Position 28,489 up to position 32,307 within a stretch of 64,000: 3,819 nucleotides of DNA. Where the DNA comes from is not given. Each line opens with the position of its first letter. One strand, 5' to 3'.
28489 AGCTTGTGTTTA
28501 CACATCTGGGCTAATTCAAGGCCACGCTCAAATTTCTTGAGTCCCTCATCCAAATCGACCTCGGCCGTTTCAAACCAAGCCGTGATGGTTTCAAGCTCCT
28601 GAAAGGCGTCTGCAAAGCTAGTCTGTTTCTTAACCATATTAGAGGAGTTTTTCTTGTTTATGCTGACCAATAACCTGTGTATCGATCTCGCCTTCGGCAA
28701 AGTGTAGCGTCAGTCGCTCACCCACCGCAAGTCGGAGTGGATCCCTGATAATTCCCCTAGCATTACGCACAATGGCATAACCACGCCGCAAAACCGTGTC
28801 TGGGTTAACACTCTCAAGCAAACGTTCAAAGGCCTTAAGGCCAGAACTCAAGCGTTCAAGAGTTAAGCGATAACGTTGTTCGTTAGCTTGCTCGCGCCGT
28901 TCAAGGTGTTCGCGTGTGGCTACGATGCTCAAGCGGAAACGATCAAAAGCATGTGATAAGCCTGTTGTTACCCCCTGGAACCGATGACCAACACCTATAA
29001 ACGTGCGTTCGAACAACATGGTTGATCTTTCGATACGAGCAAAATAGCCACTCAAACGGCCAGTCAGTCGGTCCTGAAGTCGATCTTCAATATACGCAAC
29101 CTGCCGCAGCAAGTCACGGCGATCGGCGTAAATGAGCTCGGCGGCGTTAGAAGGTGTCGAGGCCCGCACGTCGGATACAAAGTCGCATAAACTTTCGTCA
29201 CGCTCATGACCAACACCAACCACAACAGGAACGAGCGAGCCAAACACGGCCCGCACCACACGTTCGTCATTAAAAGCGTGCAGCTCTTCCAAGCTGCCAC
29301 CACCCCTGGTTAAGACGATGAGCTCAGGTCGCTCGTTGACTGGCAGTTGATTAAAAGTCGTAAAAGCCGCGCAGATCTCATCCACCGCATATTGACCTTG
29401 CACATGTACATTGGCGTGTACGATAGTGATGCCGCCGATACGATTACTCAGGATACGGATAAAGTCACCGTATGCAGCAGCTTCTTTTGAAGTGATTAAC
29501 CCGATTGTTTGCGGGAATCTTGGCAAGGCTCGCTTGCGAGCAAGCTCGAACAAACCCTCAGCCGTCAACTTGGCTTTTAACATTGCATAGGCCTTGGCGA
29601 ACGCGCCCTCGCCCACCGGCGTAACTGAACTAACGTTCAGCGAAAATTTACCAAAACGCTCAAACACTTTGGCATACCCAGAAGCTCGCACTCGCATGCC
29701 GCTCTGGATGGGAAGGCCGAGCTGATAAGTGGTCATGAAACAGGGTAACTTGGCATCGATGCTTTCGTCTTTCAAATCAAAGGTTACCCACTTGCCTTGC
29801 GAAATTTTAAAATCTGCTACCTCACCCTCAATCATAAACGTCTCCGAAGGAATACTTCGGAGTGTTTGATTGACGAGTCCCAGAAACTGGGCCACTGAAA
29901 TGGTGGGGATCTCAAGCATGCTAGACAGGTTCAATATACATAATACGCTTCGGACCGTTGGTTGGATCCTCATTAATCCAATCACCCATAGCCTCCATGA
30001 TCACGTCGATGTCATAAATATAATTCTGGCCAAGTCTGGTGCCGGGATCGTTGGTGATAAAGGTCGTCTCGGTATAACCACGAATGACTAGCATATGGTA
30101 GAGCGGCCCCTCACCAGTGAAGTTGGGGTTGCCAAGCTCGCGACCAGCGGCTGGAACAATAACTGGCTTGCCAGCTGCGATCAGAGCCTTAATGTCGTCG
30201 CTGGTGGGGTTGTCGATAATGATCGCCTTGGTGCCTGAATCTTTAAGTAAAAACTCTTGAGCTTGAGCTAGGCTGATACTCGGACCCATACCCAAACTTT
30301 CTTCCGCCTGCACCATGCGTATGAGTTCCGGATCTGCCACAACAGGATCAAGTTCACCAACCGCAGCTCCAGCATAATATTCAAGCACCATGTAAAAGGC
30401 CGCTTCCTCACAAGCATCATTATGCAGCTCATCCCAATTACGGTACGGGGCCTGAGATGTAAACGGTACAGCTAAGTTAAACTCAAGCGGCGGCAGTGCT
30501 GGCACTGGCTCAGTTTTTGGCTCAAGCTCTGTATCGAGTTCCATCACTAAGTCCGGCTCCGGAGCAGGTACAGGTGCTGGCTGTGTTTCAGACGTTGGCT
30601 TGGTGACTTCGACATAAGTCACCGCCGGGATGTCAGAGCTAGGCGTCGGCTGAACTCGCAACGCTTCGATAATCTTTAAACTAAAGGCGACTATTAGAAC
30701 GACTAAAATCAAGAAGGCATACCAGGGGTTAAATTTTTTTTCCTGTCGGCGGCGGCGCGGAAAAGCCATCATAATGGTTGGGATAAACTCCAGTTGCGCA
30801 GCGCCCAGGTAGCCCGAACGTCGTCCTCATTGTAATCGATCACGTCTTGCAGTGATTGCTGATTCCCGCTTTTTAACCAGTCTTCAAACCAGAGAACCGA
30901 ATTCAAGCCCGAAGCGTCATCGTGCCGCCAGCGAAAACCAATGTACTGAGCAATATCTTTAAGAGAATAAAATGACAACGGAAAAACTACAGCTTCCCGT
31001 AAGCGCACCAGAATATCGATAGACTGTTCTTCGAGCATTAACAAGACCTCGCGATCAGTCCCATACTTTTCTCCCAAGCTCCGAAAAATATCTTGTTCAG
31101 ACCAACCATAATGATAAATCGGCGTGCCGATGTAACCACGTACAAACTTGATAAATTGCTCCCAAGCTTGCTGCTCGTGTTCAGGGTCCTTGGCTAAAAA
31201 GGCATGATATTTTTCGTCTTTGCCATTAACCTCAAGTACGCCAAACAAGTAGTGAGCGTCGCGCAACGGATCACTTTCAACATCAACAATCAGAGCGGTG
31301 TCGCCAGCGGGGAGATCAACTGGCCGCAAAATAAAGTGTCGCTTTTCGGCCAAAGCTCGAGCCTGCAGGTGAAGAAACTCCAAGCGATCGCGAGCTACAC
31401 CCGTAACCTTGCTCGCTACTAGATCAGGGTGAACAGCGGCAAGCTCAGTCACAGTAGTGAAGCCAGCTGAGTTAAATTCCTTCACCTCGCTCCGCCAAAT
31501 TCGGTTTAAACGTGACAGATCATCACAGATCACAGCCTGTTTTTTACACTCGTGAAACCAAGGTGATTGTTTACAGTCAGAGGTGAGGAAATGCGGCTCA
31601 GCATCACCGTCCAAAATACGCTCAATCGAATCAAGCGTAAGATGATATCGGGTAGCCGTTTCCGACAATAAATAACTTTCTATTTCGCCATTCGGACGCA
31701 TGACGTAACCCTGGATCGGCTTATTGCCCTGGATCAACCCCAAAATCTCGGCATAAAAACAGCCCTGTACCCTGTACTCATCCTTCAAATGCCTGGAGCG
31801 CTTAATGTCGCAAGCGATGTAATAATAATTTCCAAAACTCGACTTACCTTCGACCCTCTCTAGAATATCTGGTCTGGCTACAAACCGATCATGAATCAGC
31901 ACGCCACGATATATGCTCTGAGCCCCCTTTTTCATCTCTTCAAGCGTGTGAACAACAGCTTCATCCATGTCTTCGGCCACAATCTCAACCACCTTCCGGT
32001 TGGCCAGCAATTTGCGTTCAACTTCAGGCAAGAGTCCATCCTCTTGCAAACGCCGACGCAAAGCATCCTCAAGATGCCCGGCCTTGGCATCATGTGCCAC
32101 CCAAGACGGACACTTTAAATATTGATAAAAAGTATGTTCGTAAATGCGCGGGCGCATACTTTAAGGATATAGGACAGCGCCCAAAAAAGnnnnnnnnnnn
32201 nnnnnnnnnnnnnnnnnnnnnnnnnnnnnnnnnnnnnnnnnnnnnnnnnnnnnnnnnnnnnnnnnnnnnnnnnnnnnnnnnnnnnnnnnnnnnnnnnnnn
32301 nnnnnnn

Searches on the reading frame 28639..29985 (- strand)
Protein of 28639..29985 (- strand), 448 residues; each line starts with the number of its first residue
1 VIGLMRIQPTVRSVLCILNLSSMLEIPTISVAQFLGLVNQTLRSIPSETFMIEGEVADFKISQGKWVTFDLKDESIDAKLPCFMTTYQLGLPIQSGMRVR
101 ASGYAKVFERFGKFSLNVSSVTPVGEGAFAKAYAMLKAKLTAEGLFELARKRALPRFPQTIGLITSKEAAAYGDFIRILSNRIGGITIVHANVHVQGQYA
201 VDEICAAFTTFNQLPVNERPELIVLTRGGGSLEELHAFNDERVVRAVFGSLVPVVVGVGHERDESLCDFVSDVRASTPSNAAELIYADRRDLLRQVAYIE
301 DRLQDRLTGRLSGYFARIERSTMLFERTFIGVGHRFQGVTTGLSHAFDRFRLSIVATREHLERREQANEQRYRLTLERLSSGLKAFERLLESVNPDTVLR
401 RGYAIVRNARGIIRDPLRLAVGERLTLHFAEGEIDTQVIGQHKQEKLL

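Call 14: search_protein_families(library=pfam, proteins=[window:28639-29985:-], max_evalue=0.001)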
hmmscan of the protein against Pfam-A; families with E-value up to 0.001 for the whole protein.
window:28639-29985:- (448 aa): 3 families
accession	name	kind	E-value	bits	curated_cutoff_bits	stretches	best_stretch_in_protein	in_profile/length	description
PF02601.20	Exonuc_VII_L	-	3.9e-72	243.8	35.9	1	145-436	1-314/315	Exonuclease VII, large subunit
PF13742.12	tRNA_anti_2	-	1.3e-11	45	27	1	30-121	2-94/95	OB-fold nucleic acid binding domain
PF01336.31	tRNA_anti-codon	-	4e-06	27.1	27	1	52-123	3-74/75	OB-fold nucleic acid binding domain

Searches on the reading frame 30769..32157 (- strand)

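Call 14: search_protein_families(library=pfam, proteins=[window:30769-32157:-], max_evalue=0.001)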
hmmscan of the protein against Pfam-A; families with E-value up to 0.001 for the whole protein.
window:30769-32157:- (462 aa): 1 family
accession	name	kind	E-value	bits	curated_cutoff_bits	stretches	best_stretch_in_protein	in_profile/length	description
PF13482.12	RNase_H_2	-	6.7e-32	111.1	22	1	290-456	2-163/165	RNase_H superfamily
